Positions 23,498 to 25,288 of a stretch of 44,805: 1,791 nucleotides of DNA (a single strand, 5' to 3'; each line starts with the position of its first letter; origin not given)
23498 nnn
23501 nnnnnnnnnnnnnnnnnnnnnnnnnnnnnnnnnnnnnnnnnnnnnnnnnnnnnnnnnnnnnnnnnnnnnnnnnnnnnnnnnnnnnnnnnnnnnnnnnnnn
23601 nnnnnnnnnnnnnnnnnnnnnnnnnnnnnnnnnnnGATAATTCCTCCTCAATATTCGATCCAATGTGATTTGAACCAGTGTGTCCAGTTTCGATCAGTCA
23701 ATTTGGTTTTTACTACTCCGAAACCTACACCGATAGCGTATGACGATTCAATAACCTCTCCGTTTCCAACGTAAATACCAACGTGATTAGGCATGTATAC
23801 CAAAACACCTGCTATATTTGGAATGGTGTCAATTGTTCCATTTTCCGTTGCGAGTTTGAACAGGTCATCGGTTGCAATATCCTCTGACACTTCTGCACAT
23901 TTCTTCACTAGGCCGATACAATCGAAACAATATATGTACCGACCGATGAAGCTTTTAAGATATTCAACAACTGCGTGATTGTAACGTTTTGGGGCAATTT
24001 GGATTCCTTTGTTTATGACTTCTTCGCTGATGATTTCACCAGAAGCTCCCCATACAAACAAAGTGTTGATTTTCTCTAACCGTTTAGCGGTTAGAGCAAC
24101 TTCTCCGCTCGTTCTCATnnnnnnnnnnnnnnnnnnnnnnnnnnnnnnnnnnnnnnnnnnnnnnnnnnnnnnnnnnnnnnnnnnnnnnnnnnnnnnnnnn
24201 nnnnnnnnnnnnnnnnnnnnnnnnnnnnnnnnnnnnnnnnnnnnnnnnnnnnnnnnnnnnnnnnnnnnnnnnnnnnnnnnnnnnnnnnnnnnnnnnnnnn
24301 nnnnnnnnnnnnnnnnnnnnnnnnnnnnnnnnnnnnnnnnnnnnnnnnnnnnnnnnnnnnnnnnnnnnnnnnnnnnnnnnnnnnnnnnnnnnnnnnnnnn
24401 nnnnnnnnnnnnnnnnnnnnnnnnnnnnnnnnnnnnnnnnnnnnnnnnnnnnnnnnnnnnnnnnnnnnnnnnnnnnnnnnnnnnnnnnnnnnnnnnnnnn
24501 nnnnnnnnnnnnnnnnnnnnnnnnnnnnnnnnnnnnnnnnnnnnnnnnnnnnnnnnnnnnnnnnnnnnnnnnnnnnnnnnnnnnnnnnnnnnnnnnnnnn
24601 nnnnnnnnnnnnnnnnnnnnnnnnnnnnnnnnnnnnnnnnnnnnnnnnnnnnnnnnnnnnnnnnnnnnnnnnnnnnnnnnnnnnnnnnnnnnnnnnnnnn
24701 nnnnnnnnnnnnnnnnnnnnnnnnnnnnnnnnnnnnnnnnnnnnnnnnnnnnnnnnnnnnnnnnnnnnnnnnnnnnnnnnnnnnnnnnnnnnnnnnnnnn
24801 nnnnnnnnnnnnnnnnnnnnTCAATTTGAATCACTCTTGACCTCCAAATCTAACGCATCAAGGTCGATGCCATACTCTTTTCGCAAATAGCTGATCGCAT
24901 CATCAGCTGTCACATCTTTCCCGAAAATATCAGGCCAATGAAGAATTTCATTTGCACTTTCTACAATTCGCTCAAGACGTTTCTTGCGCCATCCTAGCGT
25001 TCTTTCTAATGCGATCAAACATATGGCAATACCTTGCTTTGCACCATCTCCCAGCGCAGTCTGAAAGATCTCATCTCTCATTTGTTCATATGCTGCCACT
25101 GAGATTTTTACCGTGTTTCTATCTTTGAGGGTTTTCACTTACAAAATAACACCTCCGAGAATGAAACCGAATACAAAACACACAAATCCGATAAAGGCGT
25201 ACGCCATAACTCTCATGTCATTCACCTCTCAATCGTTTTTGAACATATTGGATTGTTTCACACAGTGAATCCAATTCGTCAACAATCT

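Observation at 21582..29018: T4-like hydroxymethylpyrimidine gene set wired to a carbamoyltransferase, ACP/FkbH and NlpC/P60: candidate new DNA hypermodification pathway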

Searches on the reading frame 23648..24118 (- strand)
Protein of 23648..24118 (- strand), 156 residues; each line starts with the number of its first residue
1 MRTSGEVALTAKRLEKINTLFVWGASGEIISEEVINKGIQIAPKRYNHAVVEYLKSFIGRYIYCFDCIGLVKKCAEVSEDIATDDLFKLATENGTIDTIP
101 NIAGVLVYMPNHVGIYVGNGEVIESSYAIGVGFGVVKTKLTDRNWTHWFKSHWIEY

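Call 3: search_protein_families(library=pfam, proteins=[window:23648-24118:-], max_evalue=0.01)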
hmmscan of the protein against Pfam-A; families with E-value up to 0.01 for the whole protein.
window:23648-24118:- (156 aa): 1 family
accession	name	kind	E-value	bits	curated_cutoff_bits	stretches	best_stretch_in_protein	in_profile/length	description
PF00877.26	NLPC_P60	-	3.2e-05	24.3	23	1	63-145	12-100/105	NlpC/P60 family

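Call 4: search_protein_families(library=phrogs, proteins=[window:23648-24118:-], max_evalue=0.001)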
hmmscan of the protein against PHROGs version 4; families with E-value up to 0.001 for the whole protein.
window:23648-24118:- (156 aa): 1 family
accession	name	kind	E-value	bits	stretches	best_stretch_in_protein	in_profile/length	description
phrog_329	-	tail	2.4e-05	23.7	1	50-152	538-653/949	minor tail protein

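Call 6: search_protein_families(library=ncbifam, proteins=[window:23648-24118:-], max_evalue=0.01)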
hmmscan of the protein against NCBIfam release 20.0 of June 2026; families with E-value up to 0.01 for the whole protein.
window:23648-24118:- (156 aa): 0 families

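Call 42: find_homologous_proteins(query=window:23648-24118:-, max_evalue=0.001)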
Query window:23648-24118:- (156 aa): 43 proteins with E <= 0.001 among 77 candidates.
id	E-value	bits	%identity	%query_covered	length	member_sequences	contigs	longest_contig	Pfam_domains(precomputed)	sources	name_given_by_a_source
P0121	5.9e-100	349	99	100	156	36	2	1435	-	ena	-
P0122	1.5e-80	286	79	100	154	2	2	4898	PF00877.26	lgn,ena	-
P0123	1.5e-79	283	79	100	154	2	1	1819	PF00877.26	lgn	-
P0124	1.5e-78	280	78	100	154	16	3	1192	PF00877.26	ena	-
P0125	8.1e-59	216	60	97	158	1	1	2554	-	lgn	-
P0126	4.8e-24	103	39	100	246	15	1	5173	-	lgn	-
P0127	6.5e-24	102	39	100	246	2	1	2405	-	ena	-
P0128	1.2e-23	101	39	100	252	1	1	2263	-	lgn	-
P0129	1.3e-23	101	39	100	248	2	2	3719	PF00877.26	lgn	-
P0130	1.3e-23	101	39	100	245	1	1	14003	PF00877.26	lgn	-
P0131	2.3e-23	101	39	100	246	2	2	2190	PF00877.26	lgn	-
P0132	9.8e-21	92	38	89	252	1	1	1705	-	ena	-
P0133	1.3e-19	88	38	87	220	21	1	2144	-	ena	-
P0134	3.8e-19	87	39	85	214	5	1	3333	PF00877.26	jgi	-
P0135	7.1e-18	83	39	91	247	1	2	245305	PF00877.26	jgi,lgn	jgi:hypothetical protein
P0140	1.4e-14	72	34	94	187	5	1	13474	-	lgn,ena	-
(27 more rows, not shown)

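Call 43: search_solved_structures(query=window:23648-24118:-, max_evalue=10, show_alignments=3)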
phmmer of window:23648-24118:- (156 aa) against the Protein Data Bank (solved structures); distinct sequences matched with E-value up to 10: 4.
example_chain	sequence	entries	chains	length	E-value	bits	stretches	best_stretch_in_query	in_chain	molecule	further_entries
8v3w_H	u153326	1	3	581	0.28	14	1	63-125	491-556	Hub-Hydrolase (CD1368)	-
1gjx_A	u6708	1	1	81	0.53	13.2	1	72-124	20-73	PYRUVATE DEHYDROGENASE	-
7cfl_A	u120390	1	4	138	0.57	13.1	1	110-127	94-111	Putative cell wall hydrolase phosphatase-associated protein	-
5u25_A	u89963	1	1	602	2.6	10.9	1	71-124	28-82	Dihydrolipoamide dehydrogenase (E3 component of pyruvate and 2-oxoglutarate dehydrogenase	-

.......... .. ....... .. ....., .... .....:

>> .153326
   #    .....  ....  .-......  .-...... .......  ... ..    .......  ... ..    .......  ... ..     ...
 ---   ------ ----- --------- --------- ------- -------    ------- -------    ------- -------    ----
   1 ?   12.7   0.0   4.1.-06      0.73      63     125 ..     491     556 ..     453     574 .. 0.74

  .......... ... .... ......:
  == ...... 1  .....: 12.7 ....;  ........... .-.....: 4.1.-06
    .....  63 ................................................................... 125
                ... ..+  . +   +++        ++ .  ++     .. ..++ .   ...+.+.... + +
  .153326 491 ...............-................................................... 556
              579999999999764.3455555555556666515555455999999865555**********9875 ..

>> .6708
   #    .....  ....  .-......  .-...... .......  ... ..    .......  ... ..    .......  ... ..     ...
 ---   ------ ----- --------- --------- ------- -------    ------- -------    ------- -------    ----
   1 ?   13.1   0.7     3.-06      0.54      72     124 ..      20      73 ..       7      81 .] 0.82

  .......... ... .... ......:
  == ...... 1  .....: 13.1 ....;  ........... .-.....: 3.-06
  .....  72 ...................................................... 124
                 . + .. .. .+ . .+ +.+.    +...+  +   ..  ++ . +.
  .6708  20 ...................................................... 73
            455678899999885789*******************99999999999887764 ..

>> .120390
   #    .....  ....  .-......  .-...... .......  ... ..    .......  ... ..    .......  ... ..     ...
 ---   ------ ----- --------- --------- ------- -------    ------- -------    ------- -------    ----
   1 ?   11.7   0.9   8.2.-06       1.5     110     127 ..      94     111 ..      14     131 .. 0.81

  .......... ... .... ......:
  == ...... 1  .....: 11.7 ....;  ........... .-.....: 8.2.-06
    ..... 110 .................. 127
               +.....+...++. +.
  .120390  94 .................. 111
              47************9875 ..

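Call 44: find_encoding_contigs(protein=P0130, flank=7000, max_places=2)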
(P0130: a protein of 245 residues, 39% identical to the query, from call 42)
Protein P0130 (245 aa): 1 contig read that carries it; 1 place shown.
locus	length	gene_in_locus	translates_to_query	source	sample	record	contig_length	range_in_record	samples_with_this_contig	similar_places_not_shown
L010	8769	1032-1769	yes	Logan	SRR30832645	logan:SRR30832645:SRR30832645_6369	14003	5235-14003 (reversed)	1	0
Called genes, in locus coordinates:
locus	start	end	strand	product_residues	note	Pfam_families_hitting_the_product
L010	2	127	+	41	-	?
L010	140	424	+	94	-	-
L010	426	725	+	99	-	-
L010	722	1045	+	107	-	-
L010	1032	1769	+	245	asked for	PF00877:NLPC_P60 (faint)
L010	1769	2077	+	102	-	-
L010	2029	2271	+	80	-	-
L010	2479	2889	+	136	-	-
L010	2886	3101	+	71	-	-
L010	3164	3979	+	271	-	-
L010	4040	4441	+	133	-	-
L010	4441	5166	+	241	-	PF25223:DUF7841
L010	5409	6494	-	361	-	PF00589:Phage_integrase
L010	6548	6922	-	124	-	PF08000:bPH_1, PF14470:bPH_3 (weak)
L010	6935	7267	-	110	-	-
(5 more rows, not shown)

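Call 45: find_encoding_contigs(protein=P0125, flank=5000, max_places=2)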
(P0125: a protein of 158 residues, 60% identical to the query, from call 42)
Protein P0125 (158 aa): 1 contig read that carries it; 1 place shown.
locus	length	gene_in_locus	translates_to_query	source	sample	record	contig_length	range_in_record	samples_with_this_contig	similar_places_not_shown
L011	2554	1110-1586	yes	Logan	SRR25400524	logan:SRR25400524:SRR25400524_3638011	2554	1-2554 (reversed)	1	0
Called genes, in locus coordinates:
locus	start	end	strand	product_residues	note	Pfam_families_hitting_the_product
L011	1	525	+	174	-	?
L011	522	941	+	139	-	PF00692:dUTPase, PF22769:DCD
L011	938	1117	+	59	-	-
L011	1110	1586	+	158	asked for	-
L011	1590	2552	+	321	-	?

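Call 46: find_encoding_contigs(protein=P0140, flank=7000, max_places=2)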
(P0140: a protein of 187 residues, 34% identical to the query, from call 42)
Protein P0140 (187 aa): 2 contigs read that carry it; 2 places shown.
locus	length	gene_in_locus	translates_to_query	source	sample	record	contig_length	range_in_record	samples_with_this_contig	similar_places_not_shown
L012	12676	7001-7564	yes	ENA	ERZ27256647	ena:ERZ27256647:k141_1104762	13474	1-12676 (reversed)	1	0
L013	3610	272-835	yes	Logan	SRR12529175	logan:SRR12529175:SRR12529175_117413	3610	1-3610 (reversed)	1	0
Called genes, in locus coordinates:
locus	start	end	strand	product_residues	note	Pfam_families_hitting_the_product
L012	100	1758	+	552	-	-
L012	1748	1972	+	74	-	-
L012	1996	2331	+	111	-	-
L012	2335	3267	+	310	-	-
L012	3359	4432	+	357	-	-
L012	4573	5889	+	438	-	-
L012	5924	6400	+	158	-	-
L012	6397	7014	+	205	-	-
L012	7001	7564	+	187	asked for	-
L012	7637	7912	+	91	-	-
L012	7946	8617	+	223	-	-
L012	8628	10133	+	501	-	-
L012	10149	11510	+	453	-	-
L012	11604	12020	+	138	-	-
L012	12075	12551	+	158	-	-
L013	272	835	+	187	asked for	-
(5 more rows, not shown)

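Call 80: predict_structure(alignment_id=A4)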
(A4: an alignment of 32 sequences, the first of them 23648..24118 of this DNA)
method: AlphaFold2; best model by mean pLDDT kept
length: 156 residues; sequences in the alignment: 32
mean_pLDDT: 95.9   pTM: 0.90
mean pLDDT of the five models: 95.9, 95.8, 94.9, 94.7, 93.9
residues with pLDDT >= 90: 148; 70-90: 8; 50-70: 0; < 50: 0
segments of 3 or more residues with pLDDT < 50: none
pLDDT, mean of each block of 10 residues (from residue 1): 97 97 97 97 93 96 97 96 97 98 98 97 91 92 96 97
secondary structure, 60 per line:
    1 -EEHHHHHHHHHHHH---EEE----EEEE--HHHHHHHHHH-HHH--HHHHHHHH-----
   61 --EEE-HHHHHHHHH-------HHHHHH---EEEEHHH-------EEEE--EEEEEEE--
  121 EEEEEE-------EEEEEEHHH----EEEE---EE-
elements in order: H4-15 E19-21 E26-29 H32-41 H48-55 E63-65 H67-75 H83-88 E92-95 E106-109 E112-118 E121-126 E134-139 E147-150

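Call 83: fold_search(model_id=the predicted structure, library=pdb)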
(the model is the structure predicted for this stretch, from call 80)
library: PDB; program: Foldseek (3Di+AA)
matches with E <= 10: 122; with E <= 0.001: 8
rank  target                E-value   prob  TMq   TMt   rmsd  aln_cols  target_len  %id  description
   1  3pbi                  2.1e-04  1.00  0.59  0.48   3.6       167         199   17  Structure of the peptidoglycan hydrolase RipB (Rv1478) from Mycobacterium tuberculosis at 1.6 resolution (released 2011-08-31)
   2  7cfl_B                2.4e-04  1.00  0.59  0.74   2.5       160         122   22  X-ray structure of autolysin Acd24020 catalytic domain from Clostridium difficile (released 2020-11-25)
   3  6biq_A                2.8e-04  1.00  0.55  0.35   3.7       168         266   18  Structure of NlpC2 from Trichomonas vaginalis (released 2018-11-07)
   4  6biq_B                2.8e-04  1.00  0.53  0.33   4.0       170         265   18  Structure of NlpC2 from Trichomonas vaginalis (released 2018-11-07)
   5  7cfl_A                2.9e-04  1.00  0.57  0.69   2.8       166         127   22  X-ray structure of autolysin Acd24020 catalytic domain from Clostridium difficile (released 2020-11-25)
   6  8v3w_H                3.3e-04  1.00  0.58  0.17   3.5       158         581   20  CryoEM Structure of Diffocin - precontracted - Baseplate - focused refinement on triplex region (released 2024-08-28)
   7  3i86_A                4.9e-04  1.00  0.58  0.65   3.8       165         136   19  Crystal structure of the P60 Domain from M. avium subspecies paratuberculosis antigen MAP1204 (released 2010-07-21)
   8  6biq_D                4.9e-04  1.00  0.52  0.33   3.8       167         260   18  Structure of NlpC2 from Trichomonas vaginalis (released 2018-11-07)
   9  2evr                  1.1e-03  1.00  0.57  0.41   4.0       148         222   18  CRYSTAL STRUCTURE OF A PUTATIVE GAMMA-D-GLUTAMYL-L-DIAMINO ACID ENDOPEPTIDASE (NPUN_R0659) FROM NOSTOC PUNCTIFORME PCC 7 (released 2005-11-22)
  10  8wt3_A                1.2e-03  1.00  0.57  0.66   4.4       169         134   15  Crystal structure of peptidoglycan DL-endopeptidase CwlO (released 2024-07-03)
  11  9eug_A                1.3e-03  1.00  0.53  0.53   6.3       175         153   18  Cryo-EM structure of Staphylococcus aureus bacteriophage phi812 baseplate in the pre-contraction state - core, wedge m (released 2025-04-09)
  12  6bim                  1.3e-03  1.00  0.54  0.32   3.6       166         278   17  Structure of NlpC1 from Trichomonas vaginalis (released 2018-11-07)
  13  3i86_B                1.6e-03  1.00  0.59  0.66   4.0       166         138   20  Crystal structure of the P60 Domain from M. avium subspecies paratuberculosis antigen MAP1204 (released 2010-07-21)
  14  23tz                  1.7e-03  1.00  0.53  0.60   4.2       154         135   16  Crystal structure of cleaved DL-endopeptidase CwlO from Bacillus subtilis (released 2026-03-11)
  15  9euf_A                1.9e-03  1.00  0.51  0.31   6.4       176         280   17  Cryo-EM structure of Staphylococcus aureus bacteriophage phi812 baseplate in the pre-contraction state - complete (released 2025-04-09)
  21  3gt2                  7.3e-03  1.00  0.55  0.62   3.9       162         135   14  Crystal Structure of the P60 Domain from M. avium paratuberculosis Antigen MAP1272c (released 2010-04-07)
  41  4xcm_A                3.8e-02  0.99  0.41  0.37   3.1        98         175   20  Crystal structure of the putative NlpC/P60 D,L endopeptidase from T. thermophilus (released 2015-01-14)
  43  4xcm_B                4.9e-02  0.98  0.38  0.28   3.2        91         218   20  Crystal structure of the putative NlpC/P60 D,L endopeptidase from T. thermophilus (released 2015-01-14)
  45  8er5_B                5.9e-02  0.95  0.44  0.53   5.2       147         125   17  Crystal Structure of NlpC/P60 domain from Clostridium innocuum NlpC/P60 domain-containing protein CI_01448. (released 2023-10-18)
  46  8er5_A                9.2e-02  0.98  0.49  0.60   4.9       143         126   17  Crystal Structure of NlpC/P60 domain from Clostridium innocuum NlpC/P60 domain-containing protein CI_01448. (released 2023-10-18)
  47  3h41                  9.2e-02  0.96  0.43  0.23   3.1       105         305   16  CRYSTAL STRUCTURE OF A NLPC/P60 FAMILY PROTEIN (BCE_2878) FROM BACILLUS CEREUS ATCC 10987 AT 1.79 A RESOLUTION (released 2009-05-05)
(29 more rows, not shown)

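Call 109: fold_search(model_id=the predicted structure, library=viral)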
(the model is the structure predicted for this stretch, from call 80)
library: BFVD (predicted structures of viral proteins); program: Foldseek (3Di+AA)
matches with E <= 10: 346; with E <= 0.001: 25
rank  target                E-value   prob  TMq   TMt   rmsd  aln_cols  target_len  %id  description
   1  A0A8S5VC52            6.1e-14  1.00  0.86  0.59   2.9       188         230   23  Lecithin retinol acyltransferase [Siphoviridae sp. ctKsH2]
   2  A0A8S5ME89            1.3e-09  1.00  0.71  0.49   3.5       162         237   22  Peptidoglycan endopeptidase [Siphoviridae sp. ctS1E53]
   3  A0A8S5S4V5            1.7e-08  1.00  0.70  0.35   2.8       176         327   22  Uncharacterized protein [Siphoviridae sp. ctiV651]
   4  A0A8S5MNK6            4.4e-07  1.00  0.70  0.39   5.0       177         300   20  Invasion associated secreted endopeptidase [Myoviridae sp. ctI7W9]
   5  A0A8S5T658            3.6e-05  1.00  0.33  0.48   3.2        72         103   33  Extracellular protein hydrolase [Siphoviridae sp. ctxMM9]
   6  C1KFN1                5.0e-05  1.00  0.55  0.10   6.7       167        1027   17  Putative tail lysin [Lactobacillus phage Lb338-1]
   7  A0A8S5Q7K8            6.8e-05  1.00  0.57  0.44   3.7       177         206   20  Type VI secretion exported 1 [Podoviridae sp. ctJaJ36]
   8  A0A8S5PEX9            8.3e-05  1.00  0.53  0.62   3.2       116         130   22  Uncharacterized protein [Siphoviridae sp. cthL03]
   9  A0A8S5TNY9            8.3e-05  1.00  0.57  0.14   3.3       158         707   21  NlpC/P60 family [Siphoviridae sp. cttqT1]
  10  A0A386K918            1.7e-04  1.00  0.54  0.44   5.0       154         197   19  (no name in the UniProt tables at hand)
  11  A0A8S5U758            1.8e-04  1.00  0.58  0.43   4.6       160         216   21  Cell wall-associated hydrolase [Podoviridae sp. ctDd04]
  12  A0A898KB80            2.7e-04  1.00  0.61  0.36   3.4       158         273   16  (no name in the UniProt tables at hand)
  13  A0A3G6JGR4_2          2.9e-04  1.00  0.56  0.08   4.1       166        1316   15  Uncharacterized protein [Lactobacillus phage ViSo-2018a]
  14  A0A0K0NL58            3.3e-04  1.00  0.61  0.24   3.5       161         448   17  Putative hydrolase [Gordonia phage GMA6]
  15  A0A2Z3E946            5.2e-04  1.00  0.54  0.08   5.5       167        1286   16  (no name in the UniProt tables at hand)
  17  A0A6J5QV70            7.1e-04  1.00  0.62  0.47   3.5       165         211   18  Endopeptidase, NLPC/P60 domain containing protein [uncultured Caudovirales phage]
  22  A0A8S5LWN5            8.0e-04  1.00  0.57  0.43   3.7       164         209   18  NlpC/P60 family [Podoviridae sp. ctx9R1]
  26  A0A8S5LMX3            1.0e-03  1.00  0.38  0.27   4.3        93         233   22  NlpC/P60 family [Siphoviridae sp. ctsf32]
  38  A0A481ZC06            6.0e-03  1.00  0.45  0.28   3.5       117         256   21  NlpC/P60 family protein [Pithovirus LCPAC404]
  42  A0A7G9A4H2            1.3e-02  0.97  0.32  0.46   4.3        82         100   26  NlpC/P60 domain-containing protein [Bacteriophage sp.]
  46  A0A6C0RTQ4            1.6e-02  0.85  0.35  0.47   9.6       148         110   20  NlpC/P60 domain-containing protein [Streptomyces phage JXY1]
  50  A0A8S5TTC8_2          2.9e-02  0.99  0.54  0.07   4.9       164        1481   19  NlpC/P60 family [Siphoviridae sp. ct5jB2]
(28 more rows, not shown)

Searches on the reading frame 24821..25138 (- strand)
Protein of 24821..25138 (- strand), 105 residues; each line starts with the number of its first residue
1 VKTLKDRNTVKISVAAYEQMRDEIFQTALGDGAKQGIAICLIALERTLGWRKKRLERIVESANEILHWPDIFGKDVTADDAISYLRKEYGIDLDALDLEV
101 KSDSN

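Call 3: search_protein_families(library=pfam, proteins=[window:24821-25138:-], max_evalue=0.01)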
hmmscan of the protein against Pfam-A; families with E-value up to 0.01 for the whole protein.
window:24821-25138:- (105 aa): 1 family
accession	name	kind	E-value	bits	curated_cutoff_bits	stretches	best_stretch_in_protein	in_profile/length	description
PF25613.1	DUF7941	-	0.0059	16.6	27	1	46-99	66-118/276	Family of unknown function (DUF7941)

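Call 4: search_protein_families(library=phrogs, proteins=[window:24821-25138:-], max_evalue=0.001)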
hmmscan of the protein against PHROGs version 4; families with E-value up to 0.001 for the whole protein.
window:24821-25138:- (105 aa): 0 families

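Call 6: search_protein_families(library=ncbifam, proteins=[window:24821-25138:-], max_evalue=0.01)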
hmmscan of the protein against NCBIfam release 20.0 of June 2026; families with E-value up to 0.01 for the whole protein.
window:24821-25138:- (105 aa): 0 families
